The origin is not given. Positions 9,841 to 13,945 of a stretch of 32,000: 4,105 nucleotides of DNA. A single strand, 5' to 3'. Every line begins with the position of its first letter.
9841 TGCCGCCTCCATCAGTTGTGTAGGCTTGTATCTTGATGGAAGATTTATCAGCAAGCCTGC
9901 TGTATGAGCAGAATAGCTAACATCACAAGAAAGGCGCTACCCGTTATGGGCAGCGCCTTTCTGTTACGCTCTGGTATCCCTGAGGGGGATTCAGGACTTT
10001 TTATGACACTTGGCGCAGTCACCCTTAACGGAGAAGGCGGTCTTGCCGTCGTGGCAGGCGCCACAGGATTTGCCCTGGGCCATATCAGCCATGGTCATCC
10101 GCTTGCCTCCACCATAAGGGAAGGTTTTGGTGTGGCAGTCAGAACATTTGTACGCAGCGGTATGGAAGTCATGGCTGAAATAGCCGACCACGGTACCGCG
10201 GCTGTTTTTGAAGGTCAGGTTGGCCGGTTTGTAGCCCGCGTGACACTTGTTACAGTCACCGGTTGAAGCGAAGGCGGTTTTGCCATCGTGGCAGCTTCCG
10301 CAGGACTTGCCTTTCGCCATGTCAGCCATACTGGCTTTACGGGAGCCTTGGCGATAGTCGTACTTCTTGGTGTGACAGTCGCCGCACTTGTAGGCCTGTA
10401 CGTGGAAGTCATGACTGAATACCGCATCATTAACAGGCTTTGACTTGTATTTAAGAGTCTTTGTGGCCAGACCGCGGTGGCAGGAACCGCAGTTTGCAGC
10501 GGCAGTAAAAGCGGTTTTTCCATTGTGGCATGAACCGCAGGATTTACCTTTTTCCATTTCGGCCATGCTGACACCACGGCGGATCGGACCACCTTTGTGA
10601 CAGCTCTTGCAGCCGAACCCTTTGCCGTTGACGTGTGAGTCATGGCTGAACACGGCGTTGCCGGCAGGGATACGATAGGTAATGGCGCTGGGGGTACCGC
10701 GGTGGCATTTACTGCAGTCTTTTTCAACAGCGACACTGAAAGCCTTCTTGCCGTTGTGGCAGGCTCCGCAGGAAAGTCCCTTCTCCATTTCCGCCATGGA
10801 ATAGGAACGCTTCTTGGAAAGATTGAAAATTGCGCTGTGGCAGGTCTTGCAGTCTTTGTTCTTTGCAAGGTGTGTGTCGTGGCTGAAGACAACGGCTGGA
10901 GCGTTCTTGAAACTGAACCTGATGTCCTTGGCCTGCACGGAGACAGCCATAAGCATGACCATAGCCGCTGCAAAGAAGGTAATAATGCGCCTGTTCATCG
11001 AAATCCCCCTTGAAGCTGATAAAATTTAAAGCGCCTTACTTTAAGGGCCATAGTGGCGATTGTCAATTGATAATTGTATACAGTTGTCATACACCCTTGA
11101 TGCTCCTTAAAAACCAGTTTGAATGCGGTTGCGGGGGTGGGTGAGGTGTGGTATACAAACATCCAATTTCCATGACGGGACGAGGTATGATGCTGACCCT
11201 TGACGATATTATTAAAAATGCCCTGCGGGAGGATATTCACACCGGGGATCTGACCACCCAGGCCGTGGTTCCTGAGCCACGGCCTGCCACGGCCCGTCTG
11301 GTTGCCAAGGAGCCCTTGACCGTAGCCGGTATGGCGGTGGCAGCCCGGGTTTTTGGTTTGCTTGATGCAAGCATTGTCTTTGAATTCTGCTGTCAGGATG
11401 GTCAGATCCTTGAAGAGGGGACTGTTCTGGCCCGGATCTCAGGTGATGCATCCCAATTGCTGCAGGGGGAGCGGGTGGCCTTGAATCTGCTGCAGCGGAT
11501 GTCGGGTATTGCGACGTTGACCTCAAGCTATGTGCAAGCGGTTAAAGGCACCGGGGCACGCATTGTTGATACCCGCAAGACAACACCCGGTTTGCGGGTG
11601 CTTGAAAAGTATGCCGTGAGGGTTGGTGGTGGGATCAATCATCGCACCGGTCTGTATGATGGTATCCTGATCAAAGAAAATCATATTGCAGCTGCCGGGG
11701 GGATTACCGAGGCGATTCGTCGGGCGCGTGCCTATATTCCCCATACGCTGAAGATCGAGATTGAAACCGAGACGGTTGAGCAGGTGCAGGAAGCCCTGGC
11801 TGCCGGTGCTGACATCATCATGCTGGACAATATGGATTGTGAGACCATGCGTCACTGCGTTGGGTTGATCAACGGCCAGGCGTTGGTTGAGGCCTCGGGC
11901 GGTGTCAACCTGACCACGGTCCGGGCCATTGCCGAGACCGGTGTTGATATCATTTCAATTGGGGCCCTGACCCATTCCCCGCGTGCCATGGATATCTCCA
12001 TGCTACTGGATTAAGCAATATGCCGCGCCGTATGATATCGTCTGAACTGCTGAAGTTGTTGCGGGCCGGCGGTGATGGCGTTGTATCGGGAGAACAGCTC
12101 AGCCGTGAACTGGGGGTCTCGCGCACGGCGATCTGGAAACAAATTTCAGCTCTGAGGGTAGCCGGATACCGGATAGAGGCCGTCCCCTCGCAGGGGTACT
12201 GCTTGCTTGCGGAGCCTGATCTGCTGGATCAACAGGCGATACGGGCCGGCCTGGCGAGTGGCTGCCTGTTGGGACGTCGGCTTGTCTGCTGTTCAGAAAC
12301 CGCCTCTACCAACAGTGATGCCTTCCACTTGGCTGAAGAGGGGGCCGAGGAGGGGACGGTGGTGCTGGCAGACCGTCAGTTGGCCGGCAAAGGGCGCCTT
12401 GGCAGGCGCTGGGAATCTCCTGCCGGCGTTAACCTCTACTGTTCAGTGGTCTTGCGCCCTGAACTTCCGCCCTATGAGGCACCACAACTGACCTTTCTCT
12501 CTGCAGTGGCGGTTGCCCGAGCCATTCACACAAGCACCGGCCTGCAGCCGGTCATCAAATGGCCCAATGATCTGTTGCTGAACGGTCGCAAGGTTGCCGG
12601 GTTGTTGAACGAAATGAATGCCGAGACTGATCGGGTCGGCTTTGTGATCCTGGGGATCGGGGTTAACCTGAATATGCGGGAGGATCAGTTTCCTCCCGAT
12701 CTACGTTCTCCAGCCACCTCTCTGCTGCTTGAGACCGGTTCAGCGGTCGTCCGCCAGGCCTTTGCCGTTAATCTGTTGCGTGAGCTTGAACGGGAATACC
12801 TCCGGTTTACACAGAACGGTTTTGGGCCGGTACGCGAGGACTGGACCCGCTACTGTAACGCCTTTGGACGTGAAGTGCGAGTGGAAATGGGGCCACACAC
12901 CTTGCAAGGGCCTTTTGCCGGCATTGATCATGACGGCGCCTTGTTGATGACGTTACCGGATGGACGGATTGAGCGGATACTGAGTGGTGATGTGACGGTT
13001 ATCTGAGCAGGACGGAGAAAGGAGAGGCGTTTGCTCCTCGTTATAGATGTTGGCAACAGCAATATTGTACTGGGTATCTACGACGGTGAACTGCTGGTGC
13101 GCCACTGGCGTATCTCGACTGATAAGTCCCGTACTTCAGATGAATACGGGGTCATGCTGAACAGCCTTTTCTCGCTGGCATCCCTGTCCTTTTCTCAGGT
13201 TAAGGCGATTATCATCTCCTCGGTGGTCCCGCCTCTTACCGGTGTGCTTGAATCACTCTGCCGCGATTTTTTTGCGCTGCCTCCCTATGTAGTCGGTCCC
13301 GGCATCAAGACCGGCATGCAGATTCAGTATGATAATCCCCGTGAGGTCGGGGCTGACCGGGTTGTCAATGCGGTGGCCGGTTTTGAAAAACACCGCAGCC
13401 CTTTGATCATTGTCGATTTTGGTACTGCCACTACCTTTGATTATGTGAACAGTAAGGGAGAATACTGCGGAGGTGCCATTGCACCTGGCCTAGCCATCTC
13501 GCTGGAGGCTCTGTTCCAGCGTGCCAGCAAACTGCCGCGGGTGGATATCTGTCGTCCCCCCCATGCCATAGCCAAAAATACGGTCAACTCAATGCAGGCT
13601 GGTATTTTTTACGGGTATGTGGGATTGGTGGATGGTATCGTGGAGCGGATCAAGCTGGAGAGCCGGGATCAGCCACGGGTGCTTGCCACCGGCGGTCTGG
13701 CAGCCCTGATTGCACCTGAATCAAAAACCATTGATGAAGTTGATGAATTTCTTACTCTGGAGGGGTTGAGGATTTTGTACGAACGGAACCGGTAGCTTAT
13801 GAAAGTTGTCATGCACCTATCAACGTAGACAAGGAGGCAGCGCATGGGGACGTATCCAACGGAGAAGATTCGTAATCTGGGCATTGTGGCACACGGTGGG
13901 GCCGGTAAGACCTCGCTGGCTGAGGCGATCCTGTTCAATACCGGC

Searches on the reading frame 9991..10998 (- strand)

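Call 41: search_protein_families(library=pfam, proteins=[window:9991-10998:-], max_evalue=0.001)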
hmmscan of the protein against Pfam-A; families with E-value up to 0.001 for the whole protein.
window:9991-10998:- (335 aa): 6 families
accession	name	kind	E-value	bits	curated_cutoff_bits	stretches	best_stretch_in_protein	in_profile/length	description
PF14522.11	Cytochrome_C7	-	7.6e-73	240.7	24.8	4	36-100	1-67/67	Cytochrome c7 and related cytochrome c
PF14537.11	Cytochrom_c3_2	-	1.6e-14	54.6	25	2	72-136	4-66/79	Cytochrome c3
PF02085.21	Cytochrom_CIII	-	3.1e-12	47.2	22.9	0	30-100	15-83/101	Class III cytochrome C family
PF22113.1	Mtrc-MtrF_II-IV_dom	-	3.7e-09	36.8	30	0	152-334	7-165/176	Outer membrane cytochrome MtrC/MtrF-like, domains II/IV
PF09699.15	Paired_CXXCH_1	-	3.6e-07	30.2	20.6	0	200-240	4-39/41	Doubled CXXCH motif (Paired_CXXCH_1)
PF13435.11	Cytochrome_C554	-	0.00039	21.8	20.8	0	41-81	42-83/84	Cytochrome c554 and c-prime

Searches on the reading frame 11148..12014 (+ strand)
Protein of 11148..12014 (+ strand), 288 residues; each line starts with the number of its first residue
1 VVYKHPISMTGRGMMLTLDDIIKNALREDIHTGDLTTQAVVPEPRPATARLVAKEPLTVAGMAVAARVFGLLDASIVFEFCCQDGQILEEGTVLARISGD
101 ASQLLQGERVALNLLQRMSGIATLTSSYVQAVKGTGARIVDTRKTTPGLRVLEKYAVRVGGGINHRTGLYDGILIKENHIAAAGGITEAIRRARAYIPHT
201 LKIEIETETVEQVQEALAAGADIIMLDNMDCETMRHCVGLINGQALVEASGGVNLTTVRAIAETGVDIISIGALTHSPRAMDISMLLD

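Call 44: search_protein_families(library=pfam, proteins=[window:11148-12014:+], max_evalue=0.01)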
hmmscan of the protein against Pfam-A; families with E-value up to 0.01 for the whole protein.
window:11148-12014:+ (288 aa): 4 families
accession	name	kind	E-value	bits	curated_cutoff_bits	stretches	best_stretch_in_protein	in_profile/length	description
PF01729.25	QRPTase_C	-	2.7e-65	219.6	23.1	1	121-285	1-168/169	Quinolinate phosphoribosyl transferase, C-terminal domain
PF02749.22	QRPTase_N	-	1.2e-22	80.3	27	1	34-119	1-82/82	Quinolinate phosphoribosyl transferase, N-terminal domain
PF13714.12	PEP_mutase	-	0.0008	19.5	31.5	0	207-275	157-224/240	Phosphoenolpyruvate phosphomutase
PF00834.25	Ribul_P_3_epim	-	0.0081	16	21.1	0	234-273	156-195/198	Ribulose-phosphate 3 epimerase family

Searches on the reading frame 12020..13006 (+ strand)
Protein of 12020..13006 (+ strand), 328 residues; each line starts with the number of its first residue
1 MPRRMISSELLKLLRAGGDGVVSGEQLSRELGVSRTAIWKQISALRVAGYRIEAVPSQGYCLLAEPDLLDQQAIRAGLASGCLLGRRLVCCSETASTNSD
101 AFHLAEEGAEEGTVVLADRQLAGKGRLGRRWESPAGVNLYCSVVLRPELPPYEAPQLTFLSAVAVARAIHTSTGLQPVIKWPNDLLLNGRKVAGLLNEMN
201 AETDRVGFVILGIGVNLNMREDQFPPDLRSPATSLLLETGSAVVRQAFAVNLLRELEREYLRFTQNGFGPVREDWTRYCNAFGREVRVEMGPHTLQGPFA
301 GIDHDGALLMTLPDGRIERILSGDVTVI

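Call 44: search_protein_families(library=pfam, proteins=[window:12020-13006:+], max_evalue=0.01)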
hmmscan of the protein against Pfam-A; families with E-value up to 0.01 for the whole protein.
window:12020-13006:+ (328 aa): 5 families
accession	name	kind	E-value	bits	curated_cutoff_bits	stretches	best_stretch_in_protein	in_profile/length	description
PF03099.24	BPL_LplA_LipB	-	6.6e-20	71.8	21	1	97-216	8-133/133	Biotin/lipoate A/B protein ligase family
PF08279.18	HTH_11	-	1e-14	54.6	25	1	9-60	4-54/55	HTH domain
PF02237.23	BPL_C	-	4.9e-08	33.2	21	1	282-325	2-45/48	Biotin protein ligase C terminal domain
PF16917.10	BPL_LplA_LipB_2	-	5.5e-08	33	27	1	138-276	41-182/183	Biotin/lipoate A/B protein ligase family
PF13412.12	HTH_24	-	0.007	16.4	21.9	0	10-50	8-46/48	Winged helix-turn-helix DNA-binding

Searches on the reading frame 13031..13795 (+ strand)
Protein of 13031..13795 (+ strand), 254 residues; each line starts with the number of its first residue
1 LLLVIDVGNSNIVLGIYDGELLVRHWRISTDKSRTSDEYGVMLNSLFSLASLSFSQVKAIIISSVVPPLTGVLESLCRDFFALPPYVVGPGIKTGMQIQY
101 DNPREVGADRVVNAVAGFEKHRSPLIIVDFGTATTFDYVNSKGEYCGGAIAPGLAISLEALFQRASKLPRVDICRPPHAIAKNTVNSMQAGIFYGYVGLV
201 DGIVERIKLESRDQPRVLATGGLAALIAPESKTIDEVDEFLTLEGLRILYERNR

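Call 44: search_protein_families(library=pfam, proteins=[window:13031-13795:+], max_evalue=0.01)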
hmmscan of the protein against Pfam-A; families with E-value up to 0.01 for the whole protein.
window:13031-13795:+ (254 aa): 1 family
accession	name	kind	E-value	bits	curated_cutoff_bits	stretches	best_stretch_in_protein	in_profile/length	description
PF03309.20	Pan_kinase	-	6.9e-82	274.7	24.7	1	2-206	1-205/205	Type III pantothenate kinase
